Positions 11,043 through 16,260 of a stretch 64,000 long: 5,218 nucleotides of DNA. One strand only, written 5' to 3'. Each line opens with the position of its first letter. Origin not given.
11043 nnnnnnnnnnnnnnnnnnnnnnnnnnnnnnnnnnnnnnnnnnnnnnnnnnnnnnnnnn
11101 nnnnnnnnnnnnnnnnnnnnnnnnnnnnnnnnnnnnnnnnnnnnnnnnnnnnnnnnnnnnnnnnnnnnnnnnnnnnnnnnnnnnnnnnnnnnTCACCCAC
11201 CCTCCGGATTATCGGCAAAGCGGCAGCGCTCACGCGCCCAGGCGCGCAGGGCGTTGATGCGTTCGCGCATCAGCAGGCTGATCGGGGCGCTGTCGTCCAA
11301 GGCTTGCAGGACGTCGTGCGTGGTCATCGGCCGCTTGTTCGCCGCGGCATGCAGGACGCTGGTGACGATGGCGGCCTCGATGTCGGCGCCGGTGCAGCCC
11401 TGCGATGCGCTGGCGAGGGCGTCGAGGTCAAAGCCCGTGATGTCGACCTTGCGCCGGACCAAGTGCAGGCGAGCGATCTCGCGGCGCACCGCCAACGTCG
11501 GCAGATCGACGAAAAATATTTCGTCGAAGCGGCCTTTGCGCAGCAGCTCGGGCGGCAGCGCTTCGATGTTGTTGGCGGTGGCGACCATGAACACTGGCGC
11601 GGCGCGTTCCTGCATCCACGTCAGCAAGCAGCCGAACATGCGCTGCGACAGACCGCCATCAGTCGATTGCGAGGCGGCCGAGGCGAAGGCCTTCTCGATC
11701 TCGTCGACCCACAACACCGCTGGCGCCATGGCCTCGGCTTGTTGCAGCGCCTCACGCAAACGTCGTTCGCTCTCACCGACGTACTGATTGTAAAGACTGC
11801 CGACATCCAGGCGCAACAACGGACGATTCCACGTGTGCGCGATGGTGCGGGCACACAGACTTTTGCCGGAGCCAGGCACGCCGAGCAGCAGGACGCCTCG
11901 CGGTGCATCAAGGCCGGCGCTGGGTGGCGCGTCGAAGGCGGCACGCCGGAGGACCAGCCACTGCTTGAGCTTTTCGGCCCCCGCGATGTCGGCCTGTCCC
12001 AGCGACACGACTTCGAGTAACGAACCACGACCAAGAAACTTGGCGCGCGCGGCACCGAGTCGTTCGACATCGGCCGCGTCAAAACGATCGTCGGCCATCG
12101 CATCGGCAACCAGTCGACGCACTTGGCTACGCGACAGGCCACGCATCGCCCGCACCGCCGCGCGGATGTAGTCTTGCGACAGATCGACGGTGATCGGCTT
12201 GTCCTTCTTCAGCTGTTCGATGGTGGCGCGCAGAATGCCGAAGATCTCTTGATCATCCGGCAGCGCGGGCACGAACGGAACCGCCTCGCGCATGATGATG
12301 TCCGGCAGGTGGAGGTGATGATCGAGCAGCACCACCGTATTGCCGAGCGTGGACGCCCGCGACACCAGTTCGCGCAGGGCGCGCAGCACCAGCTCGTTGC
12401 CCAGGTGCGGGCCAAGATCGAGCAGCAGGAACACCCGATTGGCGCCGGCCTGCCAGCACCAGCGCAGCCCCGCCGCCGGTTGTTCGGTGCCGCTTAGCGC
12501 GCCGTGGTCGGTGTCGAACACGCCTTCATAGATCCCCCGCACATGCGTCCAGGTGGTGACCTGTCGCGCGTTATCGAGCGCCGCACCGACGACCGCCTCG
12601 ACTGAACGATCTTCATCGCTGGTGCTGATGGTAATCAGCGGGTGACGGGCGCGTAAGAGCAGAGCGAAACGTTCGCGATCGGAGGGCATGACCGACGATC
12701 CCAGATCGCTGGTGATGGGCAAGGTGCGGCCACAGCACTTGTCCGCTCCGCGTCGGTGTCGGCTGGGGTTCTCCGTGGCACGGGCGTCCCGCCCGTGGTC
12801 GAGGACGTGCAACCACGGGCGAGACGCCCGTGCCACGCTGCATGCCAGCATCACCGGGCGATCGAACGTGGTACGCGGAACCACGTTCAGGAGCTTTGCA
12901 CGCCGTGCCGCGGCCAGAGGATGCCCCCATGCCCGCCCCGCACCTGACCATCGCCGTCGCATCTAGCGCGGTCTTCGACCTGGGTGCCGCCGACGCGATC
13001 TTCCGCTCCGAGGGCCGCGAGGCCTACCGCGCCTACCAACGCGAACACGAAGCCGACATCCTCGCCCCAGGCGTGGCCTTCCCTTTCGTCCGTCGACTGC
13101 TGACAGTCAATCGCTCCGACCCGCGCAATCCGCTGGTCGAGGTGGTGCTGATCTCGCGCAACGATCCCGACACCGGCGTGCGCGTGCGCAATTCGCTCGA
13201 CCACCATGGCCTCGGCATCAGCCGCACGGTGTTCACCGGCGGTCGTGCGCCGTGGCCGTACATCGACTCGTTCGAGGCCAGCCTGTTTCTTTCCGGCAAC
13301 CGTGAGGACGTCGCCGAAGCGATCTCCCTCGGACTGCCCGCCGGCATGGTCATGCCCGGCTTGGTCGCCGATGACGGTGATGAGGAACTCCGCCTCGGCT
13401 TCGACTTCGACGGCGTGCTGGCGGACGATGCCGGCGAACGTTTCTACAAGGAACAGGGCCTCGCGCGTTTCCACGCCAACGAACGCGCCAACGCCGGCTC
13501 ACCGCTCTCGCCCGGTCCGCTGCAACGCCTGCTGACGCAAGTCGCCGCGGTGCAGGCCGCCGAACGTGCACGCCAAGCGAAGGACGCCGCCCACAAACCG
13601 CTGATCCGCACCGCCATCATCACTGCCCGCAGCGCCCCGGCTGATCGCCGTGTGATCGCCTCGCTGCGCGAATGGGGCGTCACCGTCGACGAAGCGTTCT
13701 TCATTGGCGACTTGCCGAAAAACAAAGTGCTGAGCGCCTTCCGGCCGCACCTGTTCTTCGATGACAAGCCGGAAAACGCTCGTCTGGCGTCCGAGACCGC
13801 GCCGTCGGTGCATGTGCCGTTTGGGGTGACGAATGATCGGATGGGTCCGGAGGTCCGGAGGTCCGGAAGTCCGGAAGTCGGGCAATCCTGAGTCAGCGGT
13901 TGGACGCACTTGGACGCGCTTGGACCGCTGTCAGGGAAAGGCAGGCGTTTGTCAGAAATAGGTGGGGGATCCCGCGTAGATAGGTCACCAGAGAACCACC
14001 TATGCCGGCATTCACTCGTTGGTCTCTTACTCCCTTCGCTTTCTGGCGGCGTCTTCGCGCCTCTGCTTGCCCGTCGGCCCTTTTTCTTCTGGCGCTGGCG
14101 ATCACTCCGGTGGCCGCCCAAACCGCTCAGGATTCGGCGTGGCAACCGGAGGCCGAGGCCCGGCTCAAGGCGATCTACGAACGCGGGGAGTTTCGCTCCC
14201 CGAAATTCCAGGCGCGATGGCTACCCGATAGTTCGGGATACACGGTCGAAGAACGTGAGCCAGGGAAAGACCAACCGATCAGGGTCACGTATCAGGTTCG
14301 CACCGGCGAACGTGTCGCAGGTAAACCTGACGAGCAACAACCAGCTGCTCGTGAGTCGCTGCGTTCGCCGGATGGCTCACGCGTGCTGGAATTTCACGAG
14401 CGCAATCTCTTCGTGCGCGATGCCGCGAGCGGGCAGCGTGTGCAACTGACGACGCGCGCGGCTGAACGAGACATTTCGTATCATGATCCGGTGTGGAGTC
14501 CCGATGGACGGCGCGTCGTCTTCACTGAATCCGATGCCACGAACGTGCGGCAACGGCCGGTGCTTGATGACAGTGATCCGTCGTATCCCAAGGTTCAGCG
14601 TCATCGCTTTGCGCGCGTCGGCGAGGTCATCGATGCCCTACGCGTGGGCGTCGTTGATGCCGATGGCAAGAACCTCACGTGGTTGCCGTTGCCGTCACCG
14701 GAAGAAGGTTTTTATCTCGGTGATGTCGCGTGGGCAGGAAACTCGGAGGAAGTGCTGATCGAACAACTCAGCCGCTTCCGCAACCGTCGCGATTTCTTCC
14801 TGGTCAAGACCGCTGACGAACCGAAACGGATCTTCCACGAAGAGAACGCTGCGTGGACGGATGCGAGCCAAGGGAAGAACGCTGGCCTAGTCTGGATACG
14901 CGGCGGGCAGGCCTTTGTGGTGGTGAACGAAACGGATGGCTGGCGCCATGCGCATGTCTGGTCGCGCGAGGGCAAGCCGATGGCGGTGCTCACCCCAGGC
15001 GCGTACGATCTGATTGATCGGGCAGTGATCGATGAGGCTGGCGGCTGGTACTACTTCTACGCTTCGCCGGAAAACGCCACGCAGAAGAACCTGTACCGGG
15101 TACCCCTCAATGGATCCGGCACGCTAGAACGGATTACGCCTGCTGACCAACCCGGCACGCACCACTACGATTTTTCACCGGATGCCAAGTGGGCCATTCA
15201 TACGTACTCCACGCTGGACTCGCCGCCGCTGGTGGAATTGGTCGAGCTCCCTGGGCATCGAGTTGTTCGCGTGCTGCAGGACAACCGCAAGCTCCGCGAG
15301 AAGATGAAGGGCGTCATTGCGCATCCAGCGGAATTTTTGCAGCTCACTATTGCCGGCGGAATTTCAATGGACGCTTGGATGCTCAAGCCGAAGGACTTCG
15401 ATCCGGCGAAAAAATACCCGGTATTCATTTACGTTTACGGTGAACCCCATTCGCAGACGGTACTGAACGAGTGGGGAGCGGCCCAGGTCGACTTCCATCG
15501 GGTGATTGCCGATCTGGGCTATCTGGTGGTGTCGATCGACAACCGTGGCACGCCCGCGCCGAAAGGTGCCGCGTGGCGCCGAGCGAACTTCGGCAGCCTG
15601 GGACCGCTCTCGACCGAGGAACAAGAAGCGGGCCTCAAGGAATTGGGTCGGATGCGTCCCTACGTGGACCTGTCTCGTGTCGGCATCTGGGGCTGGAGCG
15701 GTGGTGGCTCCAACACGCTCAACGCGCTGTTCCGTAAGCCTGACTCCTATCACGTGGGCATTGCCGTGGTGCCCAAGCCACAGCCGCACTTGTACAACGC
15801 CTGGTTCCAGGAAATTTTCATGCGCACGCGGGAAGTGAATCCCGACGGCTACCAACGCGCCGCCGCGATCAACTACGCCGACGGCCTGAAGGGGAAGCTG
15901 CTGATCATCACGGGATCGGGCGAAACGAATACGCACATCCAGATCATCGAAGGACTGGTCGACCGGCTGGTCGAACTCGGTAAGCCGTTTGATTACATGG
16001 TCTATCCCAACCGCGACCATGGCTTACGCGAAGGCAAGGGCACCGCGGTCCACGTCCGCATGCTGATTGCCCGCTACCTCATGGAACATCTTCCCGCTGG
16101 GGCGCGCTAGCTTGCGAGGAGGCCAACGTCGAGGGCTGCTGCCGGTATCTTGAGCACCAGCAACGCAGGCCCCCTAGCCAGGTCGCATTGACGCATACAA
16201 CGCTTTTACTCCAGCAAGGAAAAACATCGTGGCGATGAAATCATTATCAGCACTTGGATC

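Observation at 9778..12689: Translationally coupled AAA+ ATPase and membrane-anchored partner of unknown function, behind a large promoter hairpin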

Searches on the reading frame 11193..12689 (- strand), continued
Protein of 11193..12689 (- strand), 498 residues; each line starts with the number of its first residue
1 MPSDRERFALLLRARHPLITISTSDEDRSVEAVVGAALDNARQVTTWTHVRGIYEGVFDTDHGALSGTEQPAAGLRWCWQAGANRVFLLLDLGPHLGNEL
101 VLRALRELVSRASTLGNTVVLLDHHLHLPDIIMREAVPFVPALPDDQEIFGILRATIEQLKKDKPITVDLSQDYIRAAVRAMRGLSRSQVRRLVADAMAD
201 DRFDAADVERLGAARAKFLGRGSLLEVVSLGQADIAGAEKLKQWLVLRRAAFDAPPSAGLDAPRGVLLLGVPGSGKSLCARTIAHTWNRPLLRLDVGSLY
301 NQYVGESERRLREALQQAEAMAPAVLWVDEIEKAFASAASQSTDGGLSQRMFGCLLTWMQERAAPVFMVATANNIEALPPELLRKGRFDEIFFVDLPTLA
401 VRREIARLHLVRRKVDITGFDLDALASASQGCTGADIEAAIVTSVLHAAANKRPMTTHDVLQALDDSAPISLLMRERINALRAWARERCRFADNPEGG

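Call 66: fold_search(model_id=the predicted structure, library=pdb)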
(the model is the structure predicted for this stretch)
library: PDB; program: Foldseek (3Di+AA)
matches with E <= 10: 1922; with E <= 0.001: 1423
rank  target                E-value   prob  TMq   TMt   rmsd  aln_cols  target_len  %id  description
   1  5c1a_A                8.3e-20  1.00  0.47  0.35  10.0       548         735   20  p97-N750D/R753D/M757D/Q760D in complex with ATP-gamma-S (released 2016-01-13)
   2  8ooi_A                1.0e-18  1.00  0.47  0.34  10.0       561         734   18  Full composite cryo-EM map of p97/VCP in ADP.Pi state (released 2024-01-31)
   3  7ln4_E                1.1e-18  1.00  0.63  0.45   6.8       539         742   18  Cryo-EM structure of human p97 in complex with Npl4/Ufd1 and polyubiquitinated Ub-Eos (FOM, Class 3) (released 2021-09-15)
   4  9bji_D                1.1e-18  1.00  0.61  0.54   7.4       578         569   19  Cryo-EM structure of apo NVL (released 2026-01-21)
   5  8dat_B                1.2e-18  1.00  0.45  0.40  10.5       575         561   18  Saccharomyces cerevisiae Ufd1/Npl4/Cdc48 complex bound to three ubiquitin moieties in presence of SUMO-ubiquitin(K48po (released 2022-11-30)
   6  8u8i_A                1.2e-18  1.00  0.64  0.60   7.3       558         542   19  Cdc48-Shp1 unfolding native substrate, Class 4 (released 2024-11-06)
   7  7z11_C                1.2e-18  1.00  0.62  0.45   7.4       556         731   20  Structure of substrate bound DRG1 (AFG2) (released 2022-09-21)
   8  9mpq_D                1.6e-18  1.00  0.45  0.42  10.1       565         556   18  Cryo-EM structure of VCP (consensus) (released 2025-10-15)
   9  7lmz_E                1.8e-18  1.00  0.65  0.46   6.8       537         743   19  Cryo-EM structure of human p97 in complex with Npl4/Ufd1 and Ub6 (Class 1) (released 2021-09-15)
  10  8dar_F                1.9e-18  1.00  0.46  0.43   9.9       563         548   17  Saccharomyces cerevisiae Ufd1/Npl4/Cdc48 complex unbound but in the presence of SUMO-ubiquitin(K48polyUb)-mEOS and ATP (released 2022-11-30)
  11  9bji_B                2.2e-18  1.00  0.61  0.55   7.0       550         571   20  Cryo-EM structure of apo NVL (released 2026-01-21)
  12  9mpq_C                2.3e-18  1.00  0.46  0.35  10.0       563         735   19  Cryo-EM structure of VCP (consensus) (released 2025-10-15)
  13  5c1a_K                2.4e-18  1.00  0.47  0.35   9.5       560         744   18  p97-N750D/R753D/M757D/Q760D in complex with ATP-gamma-S (released 2016-01-13)
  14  5c18_A                2.4e-18  1.00  0.47  0.36   9.7       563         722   17  p97-delta709-728 in complex with ATP-gamma-S (released 2016-01-13)
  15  7swl_D                3.1e-18  1.00  0.57  0.52   8.3       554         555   18  CryoEM structure of the N-terminal-deleted Rix7 AAA-ATPase (released 2022-03-02)
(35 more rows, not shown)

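Call 75: search_dna_similar(query=window:11193-12689:-, collection=phages, mode=protein, max_rows=12, max_evalue=1e-20)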
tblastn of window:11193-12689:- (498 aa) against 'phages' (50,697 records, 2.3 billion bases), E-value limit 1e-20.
Records with a match: 75; places in all: 79; records where one place covers at least 80% of the query: 36.
Best place of each record, by identity: <60% 75.
By first word of the organism name: Mycobacterium 34; Pseudomonas 12; Vibrio 9; Rhodobacter 5; Rhizobium 4; Stenotrophomonas 4; Acinetobacter 2; Listeria 2; Streptococcus 1; Agrobacterium 1; and 1 more.
By host as written in the record: Mycobacterium smegmatis mc2 155 18; Mycobacterium smegmatis mc2155 6; Rhodobacter capsulatus YW1 5; Pseudomonas aeruginosa 5; - 4; Mycobacterium smegmatis mc#155 4; Stenotrophomonas maltophilia 4; Mycobacterium smegamtis mc2 155 2; and 24 more.
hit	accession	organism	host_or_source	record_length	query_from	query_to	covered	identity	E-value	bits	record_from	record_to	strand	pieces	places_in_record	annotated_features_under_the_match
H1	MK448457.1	Streptococcus satellite phage Javan368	Streptococcus oralis U-o2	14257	7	489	97%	32.8%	3e-70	249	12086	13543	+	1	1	hypothetical protein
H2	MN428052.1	Mycobacterium phage Smooch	Mycobacterium smegmatis mc2155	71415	6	496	99%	31.4%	1e-54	204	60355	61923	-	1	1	98: AAA-ATPase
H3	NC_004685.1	Mycobacterium phage Corndog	Mycobacterium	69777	6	496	99%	31.4%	1e-54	203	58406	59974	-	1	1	gp96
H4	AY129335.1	Mycobacterium phage Corndog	Mycobacterium sp.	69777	6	496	99%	31.4%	1e-54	203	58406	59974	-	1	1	96: AAA-ATPase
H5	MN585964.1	Mycobacterium phage Blessica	soil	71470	6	496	99%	31.3%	1e-54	204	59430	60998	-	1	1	97: AAA-ATPase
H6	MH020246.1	Mycobacterium phage SchoolBus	Mycobacterium smegmatis mc2 155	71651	6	496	99%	31.3%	1e-54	204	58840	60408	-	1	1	95: AAA-ATPase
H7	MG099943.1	Mycobacterium phage Familton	Mycobacterium smegmatis mc2 155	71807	6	496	99%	31.3%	1e-54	204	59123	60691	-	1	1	AAA-ATPase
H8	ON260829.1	Mycobacterium phage Idergollasper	Mycobacterium smegmatis mc#155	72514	6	496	99%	31.3%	1e-54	204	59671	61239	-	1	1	98: AAA-ATPase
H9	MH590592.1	Mycobacterium phage Ryadel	Mycobacterium smegmatis mc2 155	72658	6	496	99%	31.3%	1e-54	204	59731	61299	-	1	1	99: AAA-ATPase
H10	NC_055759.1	Mycobacterium phage Ryadel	Mycobacterium smegmatis mc2 155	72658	6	496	99%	31.3%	1e-54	204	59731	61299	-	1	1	99: AAA-ATPase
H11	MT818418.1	Mycobacterium phage Shida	Mycobacterium smegmatis mc2 155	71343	6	496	99%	31.3%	1e-54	203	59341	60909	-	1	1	98: AAA-ATPase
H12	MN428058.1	Mycobacterium phage Krili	Mycobacterium smegmatis mc2155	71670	6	496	99%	31.3%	1e-54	203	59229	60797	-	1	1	98: AAA-ATPase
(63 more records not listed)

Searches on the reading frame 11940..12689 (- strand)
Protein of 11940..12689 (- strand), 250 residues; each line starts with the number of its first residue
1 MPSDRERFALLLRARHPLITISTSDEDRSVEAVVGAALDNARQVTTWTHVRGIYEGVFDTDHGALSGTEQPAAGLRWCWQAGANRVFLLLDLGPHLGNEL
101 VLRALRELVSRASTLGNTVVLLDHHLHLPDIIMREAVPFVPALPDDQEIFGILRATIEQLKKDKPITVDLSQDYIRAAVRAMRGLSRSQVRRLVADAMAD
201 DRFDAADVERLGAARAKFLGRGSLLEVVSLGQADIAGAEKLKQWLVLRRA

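Call 14: find_homologous_proteins(query=window:11940-12689:-)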
Query window:11940-12689:- (250 aa): 4 proteins with E <= 0.001 among 6871 candidates.
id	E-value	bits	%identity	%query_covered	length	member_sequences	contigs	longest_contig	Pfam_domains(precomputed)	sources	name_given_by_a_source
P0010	4.9e-130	450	82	100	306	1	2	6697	PF00004.36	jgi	jgi:hypothetical protein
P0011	3.4e-83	297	65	82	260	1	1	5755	-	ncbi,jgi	jgi:hypothetical protein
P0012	1.3e-62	229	67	58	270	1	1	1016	-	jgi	jgi:hypothetical protein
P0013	7.5e-58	214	90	47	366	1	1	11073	PF00004.36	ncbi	-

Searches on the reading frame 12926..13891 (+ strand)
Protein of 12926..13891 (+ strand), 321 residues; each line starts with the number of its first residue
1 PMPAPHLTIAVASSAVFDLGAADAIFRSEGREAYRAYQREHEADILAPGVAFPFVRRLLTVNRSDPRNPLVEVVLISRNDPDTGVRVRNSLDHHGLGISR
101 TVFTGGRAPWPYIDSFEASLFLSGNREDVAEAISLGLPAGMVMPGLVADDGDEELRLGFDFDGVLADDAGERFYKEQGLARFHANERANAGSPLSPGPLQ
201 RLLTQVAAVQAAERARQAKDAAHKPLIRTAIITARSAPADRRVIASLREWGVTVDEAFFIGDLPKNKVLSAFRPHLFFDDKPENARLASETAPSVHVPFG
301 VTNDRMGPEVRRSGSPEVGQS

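Call 35: search_protein_families(library=pfam, proteins=[window:12926-13891:+], max_evalue=0.00001)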
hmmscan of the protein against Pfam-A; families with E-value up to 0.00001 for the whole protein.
window:12926-13891:+ (321 aa): 1 family
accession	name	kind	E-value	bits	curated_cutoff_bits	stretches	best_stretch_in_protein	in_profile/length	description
PF06189.17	5-nucleotidase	-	1e-112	376.3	28.2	1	6-303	8-301/302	5'-nucleotidase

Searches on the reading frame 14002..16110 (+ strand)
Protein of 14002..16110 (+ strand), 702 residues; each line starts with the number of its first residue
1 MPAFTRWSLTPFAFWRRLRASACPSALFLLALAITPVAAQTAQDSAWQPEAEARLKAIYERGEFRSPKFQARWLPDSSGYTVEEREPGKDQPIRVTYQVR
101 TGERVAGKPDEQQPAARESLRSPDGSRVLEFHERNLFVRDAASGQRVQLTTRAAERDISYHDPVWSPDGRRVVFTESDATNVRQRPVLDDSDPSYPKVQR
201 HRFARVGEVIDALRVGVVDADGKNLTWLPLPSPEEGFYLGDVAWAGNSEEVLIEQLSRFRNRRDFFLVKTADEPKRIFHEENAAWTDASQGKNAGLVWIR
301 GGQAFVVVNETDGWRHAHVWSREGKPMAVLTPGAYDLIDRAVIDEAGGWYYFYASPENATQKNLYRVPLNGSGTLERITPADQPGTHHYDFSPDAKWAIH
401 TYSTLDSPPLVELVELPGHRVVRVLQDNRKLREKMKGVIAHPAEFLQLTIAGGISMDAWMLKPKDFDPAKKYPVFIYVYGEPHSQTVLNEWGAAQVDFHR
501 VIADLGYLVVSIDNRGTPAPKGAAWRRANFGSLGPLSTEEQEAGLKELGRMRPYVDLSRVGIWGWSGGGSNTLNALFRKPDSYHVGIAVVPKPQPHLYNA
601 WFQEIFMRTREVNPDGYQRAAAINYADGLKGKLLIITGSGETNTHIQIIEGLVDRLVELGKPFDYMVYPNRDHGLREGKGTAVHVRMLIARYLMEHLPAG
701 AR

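Call 35: search_protein_families(library=pfam, proteins=[window:14002-16110:+], max_evalue=0.00001)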
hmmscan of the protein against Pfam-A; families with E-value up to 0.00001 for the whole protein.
window:14002-16110:+ (702 aa): 2 families
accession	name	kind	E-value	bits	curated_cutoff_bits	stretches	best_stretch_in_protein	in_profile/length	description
PF00930.27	DPPIV_N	-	2.4e-42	145.4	22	1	120-409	49-354/354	Dipeptidyl peptidase IV (DPP IV) N-terminal region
PF00326.27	Peptidase_S9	-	4.5e-29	101.9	22.6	1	501-696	9-209/213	Prolyl oligopeptidase family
